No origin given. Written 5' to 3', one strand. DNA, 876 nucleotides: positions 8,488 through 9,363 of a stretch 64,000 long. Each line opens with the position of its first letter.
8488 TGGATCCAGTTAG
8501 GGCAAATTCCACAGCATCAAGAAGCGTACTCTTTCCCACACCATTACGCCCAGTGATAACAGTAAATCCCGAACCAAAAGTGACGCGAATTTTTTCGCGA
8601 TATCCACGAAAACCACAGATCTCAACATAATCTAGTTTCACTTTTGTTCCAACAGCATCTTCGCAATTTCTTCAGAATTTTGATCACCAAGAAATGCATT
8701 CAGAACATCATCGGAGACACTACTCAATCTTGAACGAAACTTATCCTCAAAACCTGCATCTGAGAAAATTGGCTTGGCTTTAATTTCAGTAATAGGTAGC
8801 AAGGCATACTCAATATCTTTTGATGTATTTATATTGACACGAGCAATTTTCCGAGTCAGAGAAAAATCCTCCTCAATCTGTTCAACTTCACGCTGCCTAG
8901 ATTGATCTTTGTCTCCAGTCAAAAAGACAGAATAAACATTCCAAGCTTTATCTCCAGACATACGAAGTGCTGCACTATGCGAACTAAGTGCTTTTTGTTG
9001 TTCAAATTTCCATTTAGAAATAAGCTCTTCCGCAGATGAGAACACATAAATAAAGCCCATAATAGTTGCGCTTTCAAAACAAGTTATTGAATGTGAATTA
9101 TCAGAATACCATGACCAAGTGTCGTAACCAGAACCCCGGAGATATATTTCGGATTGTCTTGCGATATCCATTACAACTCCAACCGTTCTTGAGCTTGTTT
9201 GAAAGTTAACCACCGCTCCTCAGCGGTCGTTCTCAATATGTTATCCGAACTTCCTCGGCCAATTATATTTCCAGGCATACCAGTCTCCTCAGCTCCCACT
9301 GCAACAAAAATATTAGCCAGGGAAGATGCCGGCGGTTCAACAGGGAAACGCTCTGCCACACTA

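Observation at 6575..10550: Lamassu/DdmABC-like operon with a SIR2 effector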

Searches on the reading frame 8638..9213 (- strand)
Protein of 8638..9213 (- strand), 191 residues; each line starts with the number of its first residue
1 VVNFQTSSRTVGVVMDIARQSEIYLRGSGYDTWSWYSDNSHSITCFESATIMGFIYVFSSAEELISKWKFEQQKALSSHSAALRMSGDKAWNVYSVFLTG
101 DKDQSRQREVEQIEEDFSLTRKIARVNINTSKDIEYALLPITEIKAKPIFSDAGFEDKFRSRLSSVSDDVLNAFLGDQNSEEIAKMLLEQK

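Call 3: search_protein_families(library=padloc, proteins=[window:8638-9213:-], max_evalue=0.01)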
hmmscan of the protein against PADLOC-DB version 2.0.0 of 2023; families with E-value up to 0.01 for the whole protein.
window:8638-9213:- (191 aa): 2 families
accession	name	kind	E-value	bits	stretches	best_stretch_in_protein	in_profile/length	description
PDLC03873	LmuC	-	0.0025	16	1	47-127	30-107/180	-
PDLC00610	ZorB1|ZorB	-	0.0041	14.7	1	88-159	142-213/254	MotB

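Call 4: search_protein_families(library=pfam, proteins=[window:8638-9213:-], max_evalue=0.01)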
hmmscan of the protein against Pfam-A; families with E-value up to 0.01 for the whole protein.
window:8638-9213:- (191 aa): 1 family
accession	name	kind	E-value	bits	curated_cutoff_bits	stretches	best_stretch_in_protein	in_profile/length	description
PF20289.3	MComp1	-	0.0065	16.7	27.3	0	57-127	6-76/99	ABC-three component (ABC-3C) system Middle Component 1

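Call 5: search_protein_families(library=ncbifam, proteins=[window:8638-9213:-], max_evalue=0.01)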
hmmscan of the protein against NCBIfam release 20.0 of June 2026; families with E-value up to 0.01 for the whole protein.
window:8638-9213:- (191 aa): 0 families

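Call 13: search_solved_structures(query=window:8638-9171:-, max_evalue=10)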
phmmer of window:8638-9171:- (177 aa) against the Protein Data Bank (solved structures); distinct sequences matched with E-value up to 10: 1.
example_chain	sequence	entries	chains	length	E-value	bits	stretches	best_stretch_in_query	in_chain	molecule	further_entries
5ijn_H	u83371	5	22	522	1.7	11.9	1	43-131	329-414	Nuclear pore glycoprotein p62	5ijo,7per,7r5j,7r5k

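Call 21: find_homologous_proteins(query=window:8638-9171:-, max_evalue=0.001)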
Query window:8638-9171:- (177 aa): 409 proteins with E <= 0.001 among 476 candidates; the best 120 are listed.
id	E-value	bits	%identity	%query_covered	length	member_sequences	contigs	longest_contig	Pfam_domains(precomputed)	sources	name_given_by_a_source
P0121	1.1e-109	382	100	100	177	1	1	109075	-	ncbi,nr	ncbi:MAG: hypothetical protein ISN29_00225 [Gammaproteobacteria bacterium AqS3]|nr:hypothetical prot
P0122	1.2e-60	222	58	100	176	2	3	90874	-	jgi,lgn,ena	jgi:hypothetical protein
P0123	4.0e-60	221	56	100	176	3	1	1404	-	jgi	jgi:hypothetical protein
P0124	5.8e-60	220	57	100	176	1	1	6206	-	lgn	-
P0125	8.6e-60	219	58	100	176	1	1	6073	-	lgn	-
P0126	1.4e-59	219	57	100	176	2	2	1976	-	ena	-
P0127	2.1e-59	218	58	100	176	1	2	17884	-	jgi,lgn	-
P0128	3.8e-59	217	56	100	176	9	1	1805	-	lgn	-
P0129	5.5e-59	217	56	100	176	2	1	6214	-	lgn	-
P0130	6.5e-59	217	58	100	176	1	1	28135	-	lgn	-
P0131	1.2e-58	216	57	100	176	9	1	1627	-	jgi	jgi:hypothetical protein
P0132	1.5e-58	215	57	100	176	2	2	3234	-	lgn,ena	-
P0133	1.5e-58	215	58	100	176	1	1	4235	-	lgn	-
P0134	2.7e-58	215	56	100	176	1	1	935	-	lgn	-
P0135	3.0e-58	214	58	98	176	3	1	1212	-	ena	-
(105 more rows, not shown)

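Call 26: search_solved_structures(query=A2, max_evalue=10, show_alignments=2)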
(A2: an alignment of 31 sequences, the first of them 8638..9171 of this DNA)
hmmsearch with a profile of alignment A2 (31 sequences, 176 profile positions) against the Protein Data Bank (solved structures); distinct sequences matched with E-value up to 10: 8.
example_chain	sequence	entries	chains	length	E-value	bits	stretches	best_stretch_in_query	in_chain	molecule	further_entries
2v66_B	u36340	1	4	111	0.096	15.6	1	86-148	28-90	NUCLEAR DISTRIBUTION PROTEIN NUDE-LIKE 1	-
7p1z_B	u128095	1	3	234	0.48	13.4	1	16-46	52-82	Glycoside hydrolase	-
8jiv_CB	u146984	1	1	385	0.95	12.4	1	36-155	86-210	Ribosomal protein L3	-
4v3p_LC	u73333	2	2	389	0.97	12.4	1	36-155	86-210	Ribosomal protein L3 | 60S ribosomal protein L3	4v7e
8ip8_DB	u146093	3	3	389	1.1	12.1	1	36-155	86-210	60S ribosomal protein uL3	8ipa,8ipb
9vtg_LC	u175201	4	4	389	1.1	12.1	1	36-141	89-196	60S ribosomal protein L3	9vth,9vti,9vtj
8oo0_LB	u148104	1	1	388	1.2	12.1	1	35-116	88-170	60S ribosomal protein L3-like protein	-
7olc_LB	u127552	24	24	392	1.2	12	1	35-116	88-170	60S ribosomal protein L3-like protein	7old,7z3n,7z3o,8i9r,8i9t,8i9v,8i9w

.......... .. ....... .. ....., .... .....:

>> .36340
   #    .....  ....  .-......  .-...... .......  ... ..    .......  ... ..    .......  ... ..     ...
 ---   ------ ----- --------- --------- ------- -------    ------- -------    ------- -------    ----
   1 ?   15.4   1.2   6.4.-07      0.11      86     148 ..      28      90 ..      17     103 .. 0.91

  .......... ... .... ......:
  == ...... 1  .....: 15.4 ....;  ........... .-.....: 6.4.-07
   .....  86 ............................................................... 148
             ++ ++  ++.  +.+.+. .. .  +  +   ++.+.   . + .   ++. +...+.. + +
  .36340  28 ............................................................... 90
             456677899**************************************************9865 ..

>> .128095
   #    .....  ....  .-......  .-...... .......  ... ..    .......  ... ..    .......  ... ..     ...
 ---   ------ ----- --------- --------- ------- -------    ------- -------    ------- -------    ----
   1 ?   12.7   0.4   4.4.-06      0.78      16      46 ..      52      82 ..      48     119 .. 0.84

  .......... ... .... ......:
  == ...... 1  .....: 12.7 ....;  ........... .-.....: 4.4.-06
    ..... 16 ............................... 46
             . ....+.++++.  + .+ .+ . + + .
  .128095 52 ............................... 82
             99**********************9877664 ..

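Call 28: search_protein_families(library=padloc, alignment_id=A2, max_evalue=0.1)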
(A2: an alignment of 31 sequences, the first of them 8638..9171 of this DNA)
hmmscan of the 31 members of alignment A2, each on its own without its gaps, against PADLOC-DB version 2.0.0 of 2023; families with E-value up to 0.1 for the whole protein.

A. member 1, window:8638-9171:- (177 aa): 2 families
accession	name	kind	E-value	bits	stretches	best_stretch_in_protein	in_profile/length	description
PDLC03873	LmuC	-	0.0028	15.9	1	33-113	30-107/180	-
PDLC00610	ZorB1|ZorB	-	0.0034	15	1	74-145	142-213/254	MotB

B. families by the number of members that match (of 31 scanned): 3 families
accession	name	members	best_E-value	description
PDLC03873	LmuC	30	1.9e-07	-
PDLC00610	ZorB1|ZorB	1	0.0034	MotB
PDLC00668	Effector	1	0.012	2TM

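Call 31: predict_structure(alignment_id=A2)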
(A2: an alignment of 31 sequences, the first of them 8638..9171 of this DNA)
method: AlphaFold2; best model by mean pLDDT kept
length: 177 residues; sequences in the alignment: 31
mean_pLDDT: 85.5   pTM: 0.69
mean pLDDT of the five models: 85.5, 84.2, 83.2, 81.4, 80.7
residues with pLDDT >= 90: 82; 70-90: 79; 50-70: 14; < 50: 2
segments of 3 or more residues with pLDDT < 50: none
pLDDT, mean of each block of 10 residues (from residue 1): 93 91 76 90 94 93 86 79 93 92 88 95 87 54 79 85 81 78
secondary structure, 60 per line:
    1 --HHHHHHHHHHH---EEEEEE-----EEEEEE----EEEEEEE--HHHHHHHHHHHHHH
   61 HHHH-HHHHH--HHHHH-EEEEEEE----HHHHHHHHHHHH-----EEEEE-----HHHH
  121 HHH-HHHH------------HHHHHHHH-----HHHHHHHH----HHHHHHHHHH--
elements in order: H3-13 E17-22 E28-33 E38-44 H47-64 H66-70 H73-77 E79-85 H90-101 E107-111 H117-123 H125-128 H141-148 H154-161 H166-175

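Call 36: fold_search(model_id=the predicted structure, library=pdb)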
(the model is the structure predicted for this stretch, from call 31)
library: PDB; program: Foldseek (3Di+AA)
matches with E <= 10: 660; with E <= 0.001: 0
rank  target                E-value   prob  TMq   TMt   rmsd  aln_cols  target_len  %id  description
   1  4p0q_B                1.3e-02  0.47  0.28  0.20  15.5       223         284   13  Crystal structure of Human Mus81-Eme1 in complex with 5'-flap DNA (released 2014-05-28)
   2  9dou_A                4.7e-02  0.54  0.31  0.08  15.9       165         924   12  Taeniopygia guttata R2 retrotransposon (R2Tg) initiating target-primed reverse transcription (released 2025-05-21)
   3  6vm6_A                5.0e-02  0.60  0.35  0.17  12.2       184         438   13  Structure of Acinetobacter baumannii Cap4 SAVED/CARF-domain containing receptor with the cyclic trinucleotide 2'3'3'-c (released 2020-06-17)
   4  6qrq_A                5.0e-02  0.21  0.19  0.15  12.3       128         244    9  Apo conformation of chemotaxis sensor ODP (released 2019-06-19)
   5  6qnz_B                6.0e-02  0.28  0.26  0.11  16.8       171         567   12  Crystal structure of the site-specific DNA nickase N.BspD6I E418A Mutant (released 2020-03-04)
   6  9f98_B                7.8e-02  0.63  0.31  0.36   6.1       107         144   13  Crystal structure of MUS81-EME1, apo form. (released 2024-07-03)
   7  5lhc_A                8.3e-02  0.57  0.29  0.11   5.8       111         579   13  The structure of D456A mutant of Nt.BspD6I nicking endonuclease at 0.24 nm resolution . (released 2017-08-16)
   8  6wam_B                8.3e-02  0.44  0.34  0.17  12.0       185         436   13  Structure of Acinetobacter baumannii Cap4 SAVED/CARF-domain containing receptor (released 2020-06-17)
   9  6qnz_A                9.4e-02  0.44  0.26  0.10   6.5       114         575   12  Crystal structure of the site-specific DNA nickase N.BspD6I E418A Mutant (released 2020-03-04)
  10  5uf8_A                9.4e-02  0.35  0.33  0.35  11.6       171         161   13  Crystal structure of the ARF family small GTPase ARF2 from Candida albicans in complex with GDP (released 2017-01-25)
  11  6vm6_B                1.0e-01  0.44  0.34  0.17  11.9       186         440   14  Structure of Acinetobacter baumannii Cap4 SAVED/CARF-domain containing receptor with the cyclic trinucleotide 2'3'3'-c (released 2020-06-17)
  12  6wam_A                1.1e-01  0.38  0.33  0.17  12.2       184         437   12  Structure of Acinetobacter baumannii Cap4 SAVED/CARF-domain containing receptor (released 2020-06-17)
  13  1z6x_A                1.1e-01  0.33  0.30  0.30   6.7       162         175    9  Structure Of Human ADP-Ribosylation Factor 4 (released 2005-04-12)
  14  1moz_A                1.3e-01  0.33  0.31  0.31   6.6       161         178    9  ADP-ribosylation factor-like 1 (ARL1) from Saccharomyces cerevisiae (released 2002-10-09)
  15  6wan_D                1.4e-01  0.33  0.34  0.17  13.1       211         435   13  Structure of Acinetobacter baumannii Cap4 SAVED/CARF-domain containing receptor with the cyclic trinucleotide 3'3'3'-c (released 2020-06-17)
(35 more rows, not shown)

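Call 38: search_protein_families(library=pfam, alignment_id=A2, max_evalue=1)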
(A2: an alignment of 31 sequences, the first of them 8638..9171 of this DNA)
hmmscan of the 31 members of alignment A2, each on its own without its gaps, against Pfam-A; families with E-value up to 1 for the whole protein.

A. member 1, window:8638-9171:- (177 aa): 1 family
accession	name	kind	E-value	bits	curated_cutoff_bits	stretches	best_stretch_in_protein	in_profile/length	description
PF20289.3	MComp1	-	0.0054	17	27.3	1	43-113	6-76/99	ABC-three component (ABC-3C) system Middle Component 1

B. families by the number of members that match (of 31 scanned): 16 families
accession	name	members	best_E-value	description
PF20289.3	MComp1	24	8.2e-06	ABC-three component (ABC-3C) system Middle Component 1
PF19339.4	ANGEL2_N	8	0.016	Protein angel homolog 2 N-terminal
PF18604.6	PreAtp-grasp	4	0.014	Pre ATP-grasp domain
PF13189.12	Cytidylate_kin2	2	0.0057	Cytidylate kinase-like family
PF02190.22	LON_substr_bdg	2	0.037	ATP-dependent protease La (LON) substrate-binding domain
PF09787.14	Golgin_A5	1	0.037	Golgin subfamily A member 5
PF01349.22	Flavi_NS4B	1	0.047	Flavivirus non-structural protein NS4B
PF00213.23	OSCP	1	0.098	ATP synthase delta (OSCP) subunit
PF05648.19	PEX11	1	0.1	Peroxisomal biogenesis factor 11 (PEX11)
PF23933.1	DUF7269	1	0.11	Family of unknown function (DUF7269)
PF04551.19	GcpE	1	0.11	GcpE protein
PF11794.13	HpaB_N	1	0.16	4-hydroxyphenylacetate 3-hydroxylase N terminal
PF22417.1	Hmr1_E-cad-like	1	0.18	Cadherin-related hmr-1 E-cadherin-like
PF01407.22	Gemini_AL3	1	0.19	Geminivirus AL3 protein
PF03701.19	UPF0181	1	0.2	Uncharacterised protein family (UPF0181)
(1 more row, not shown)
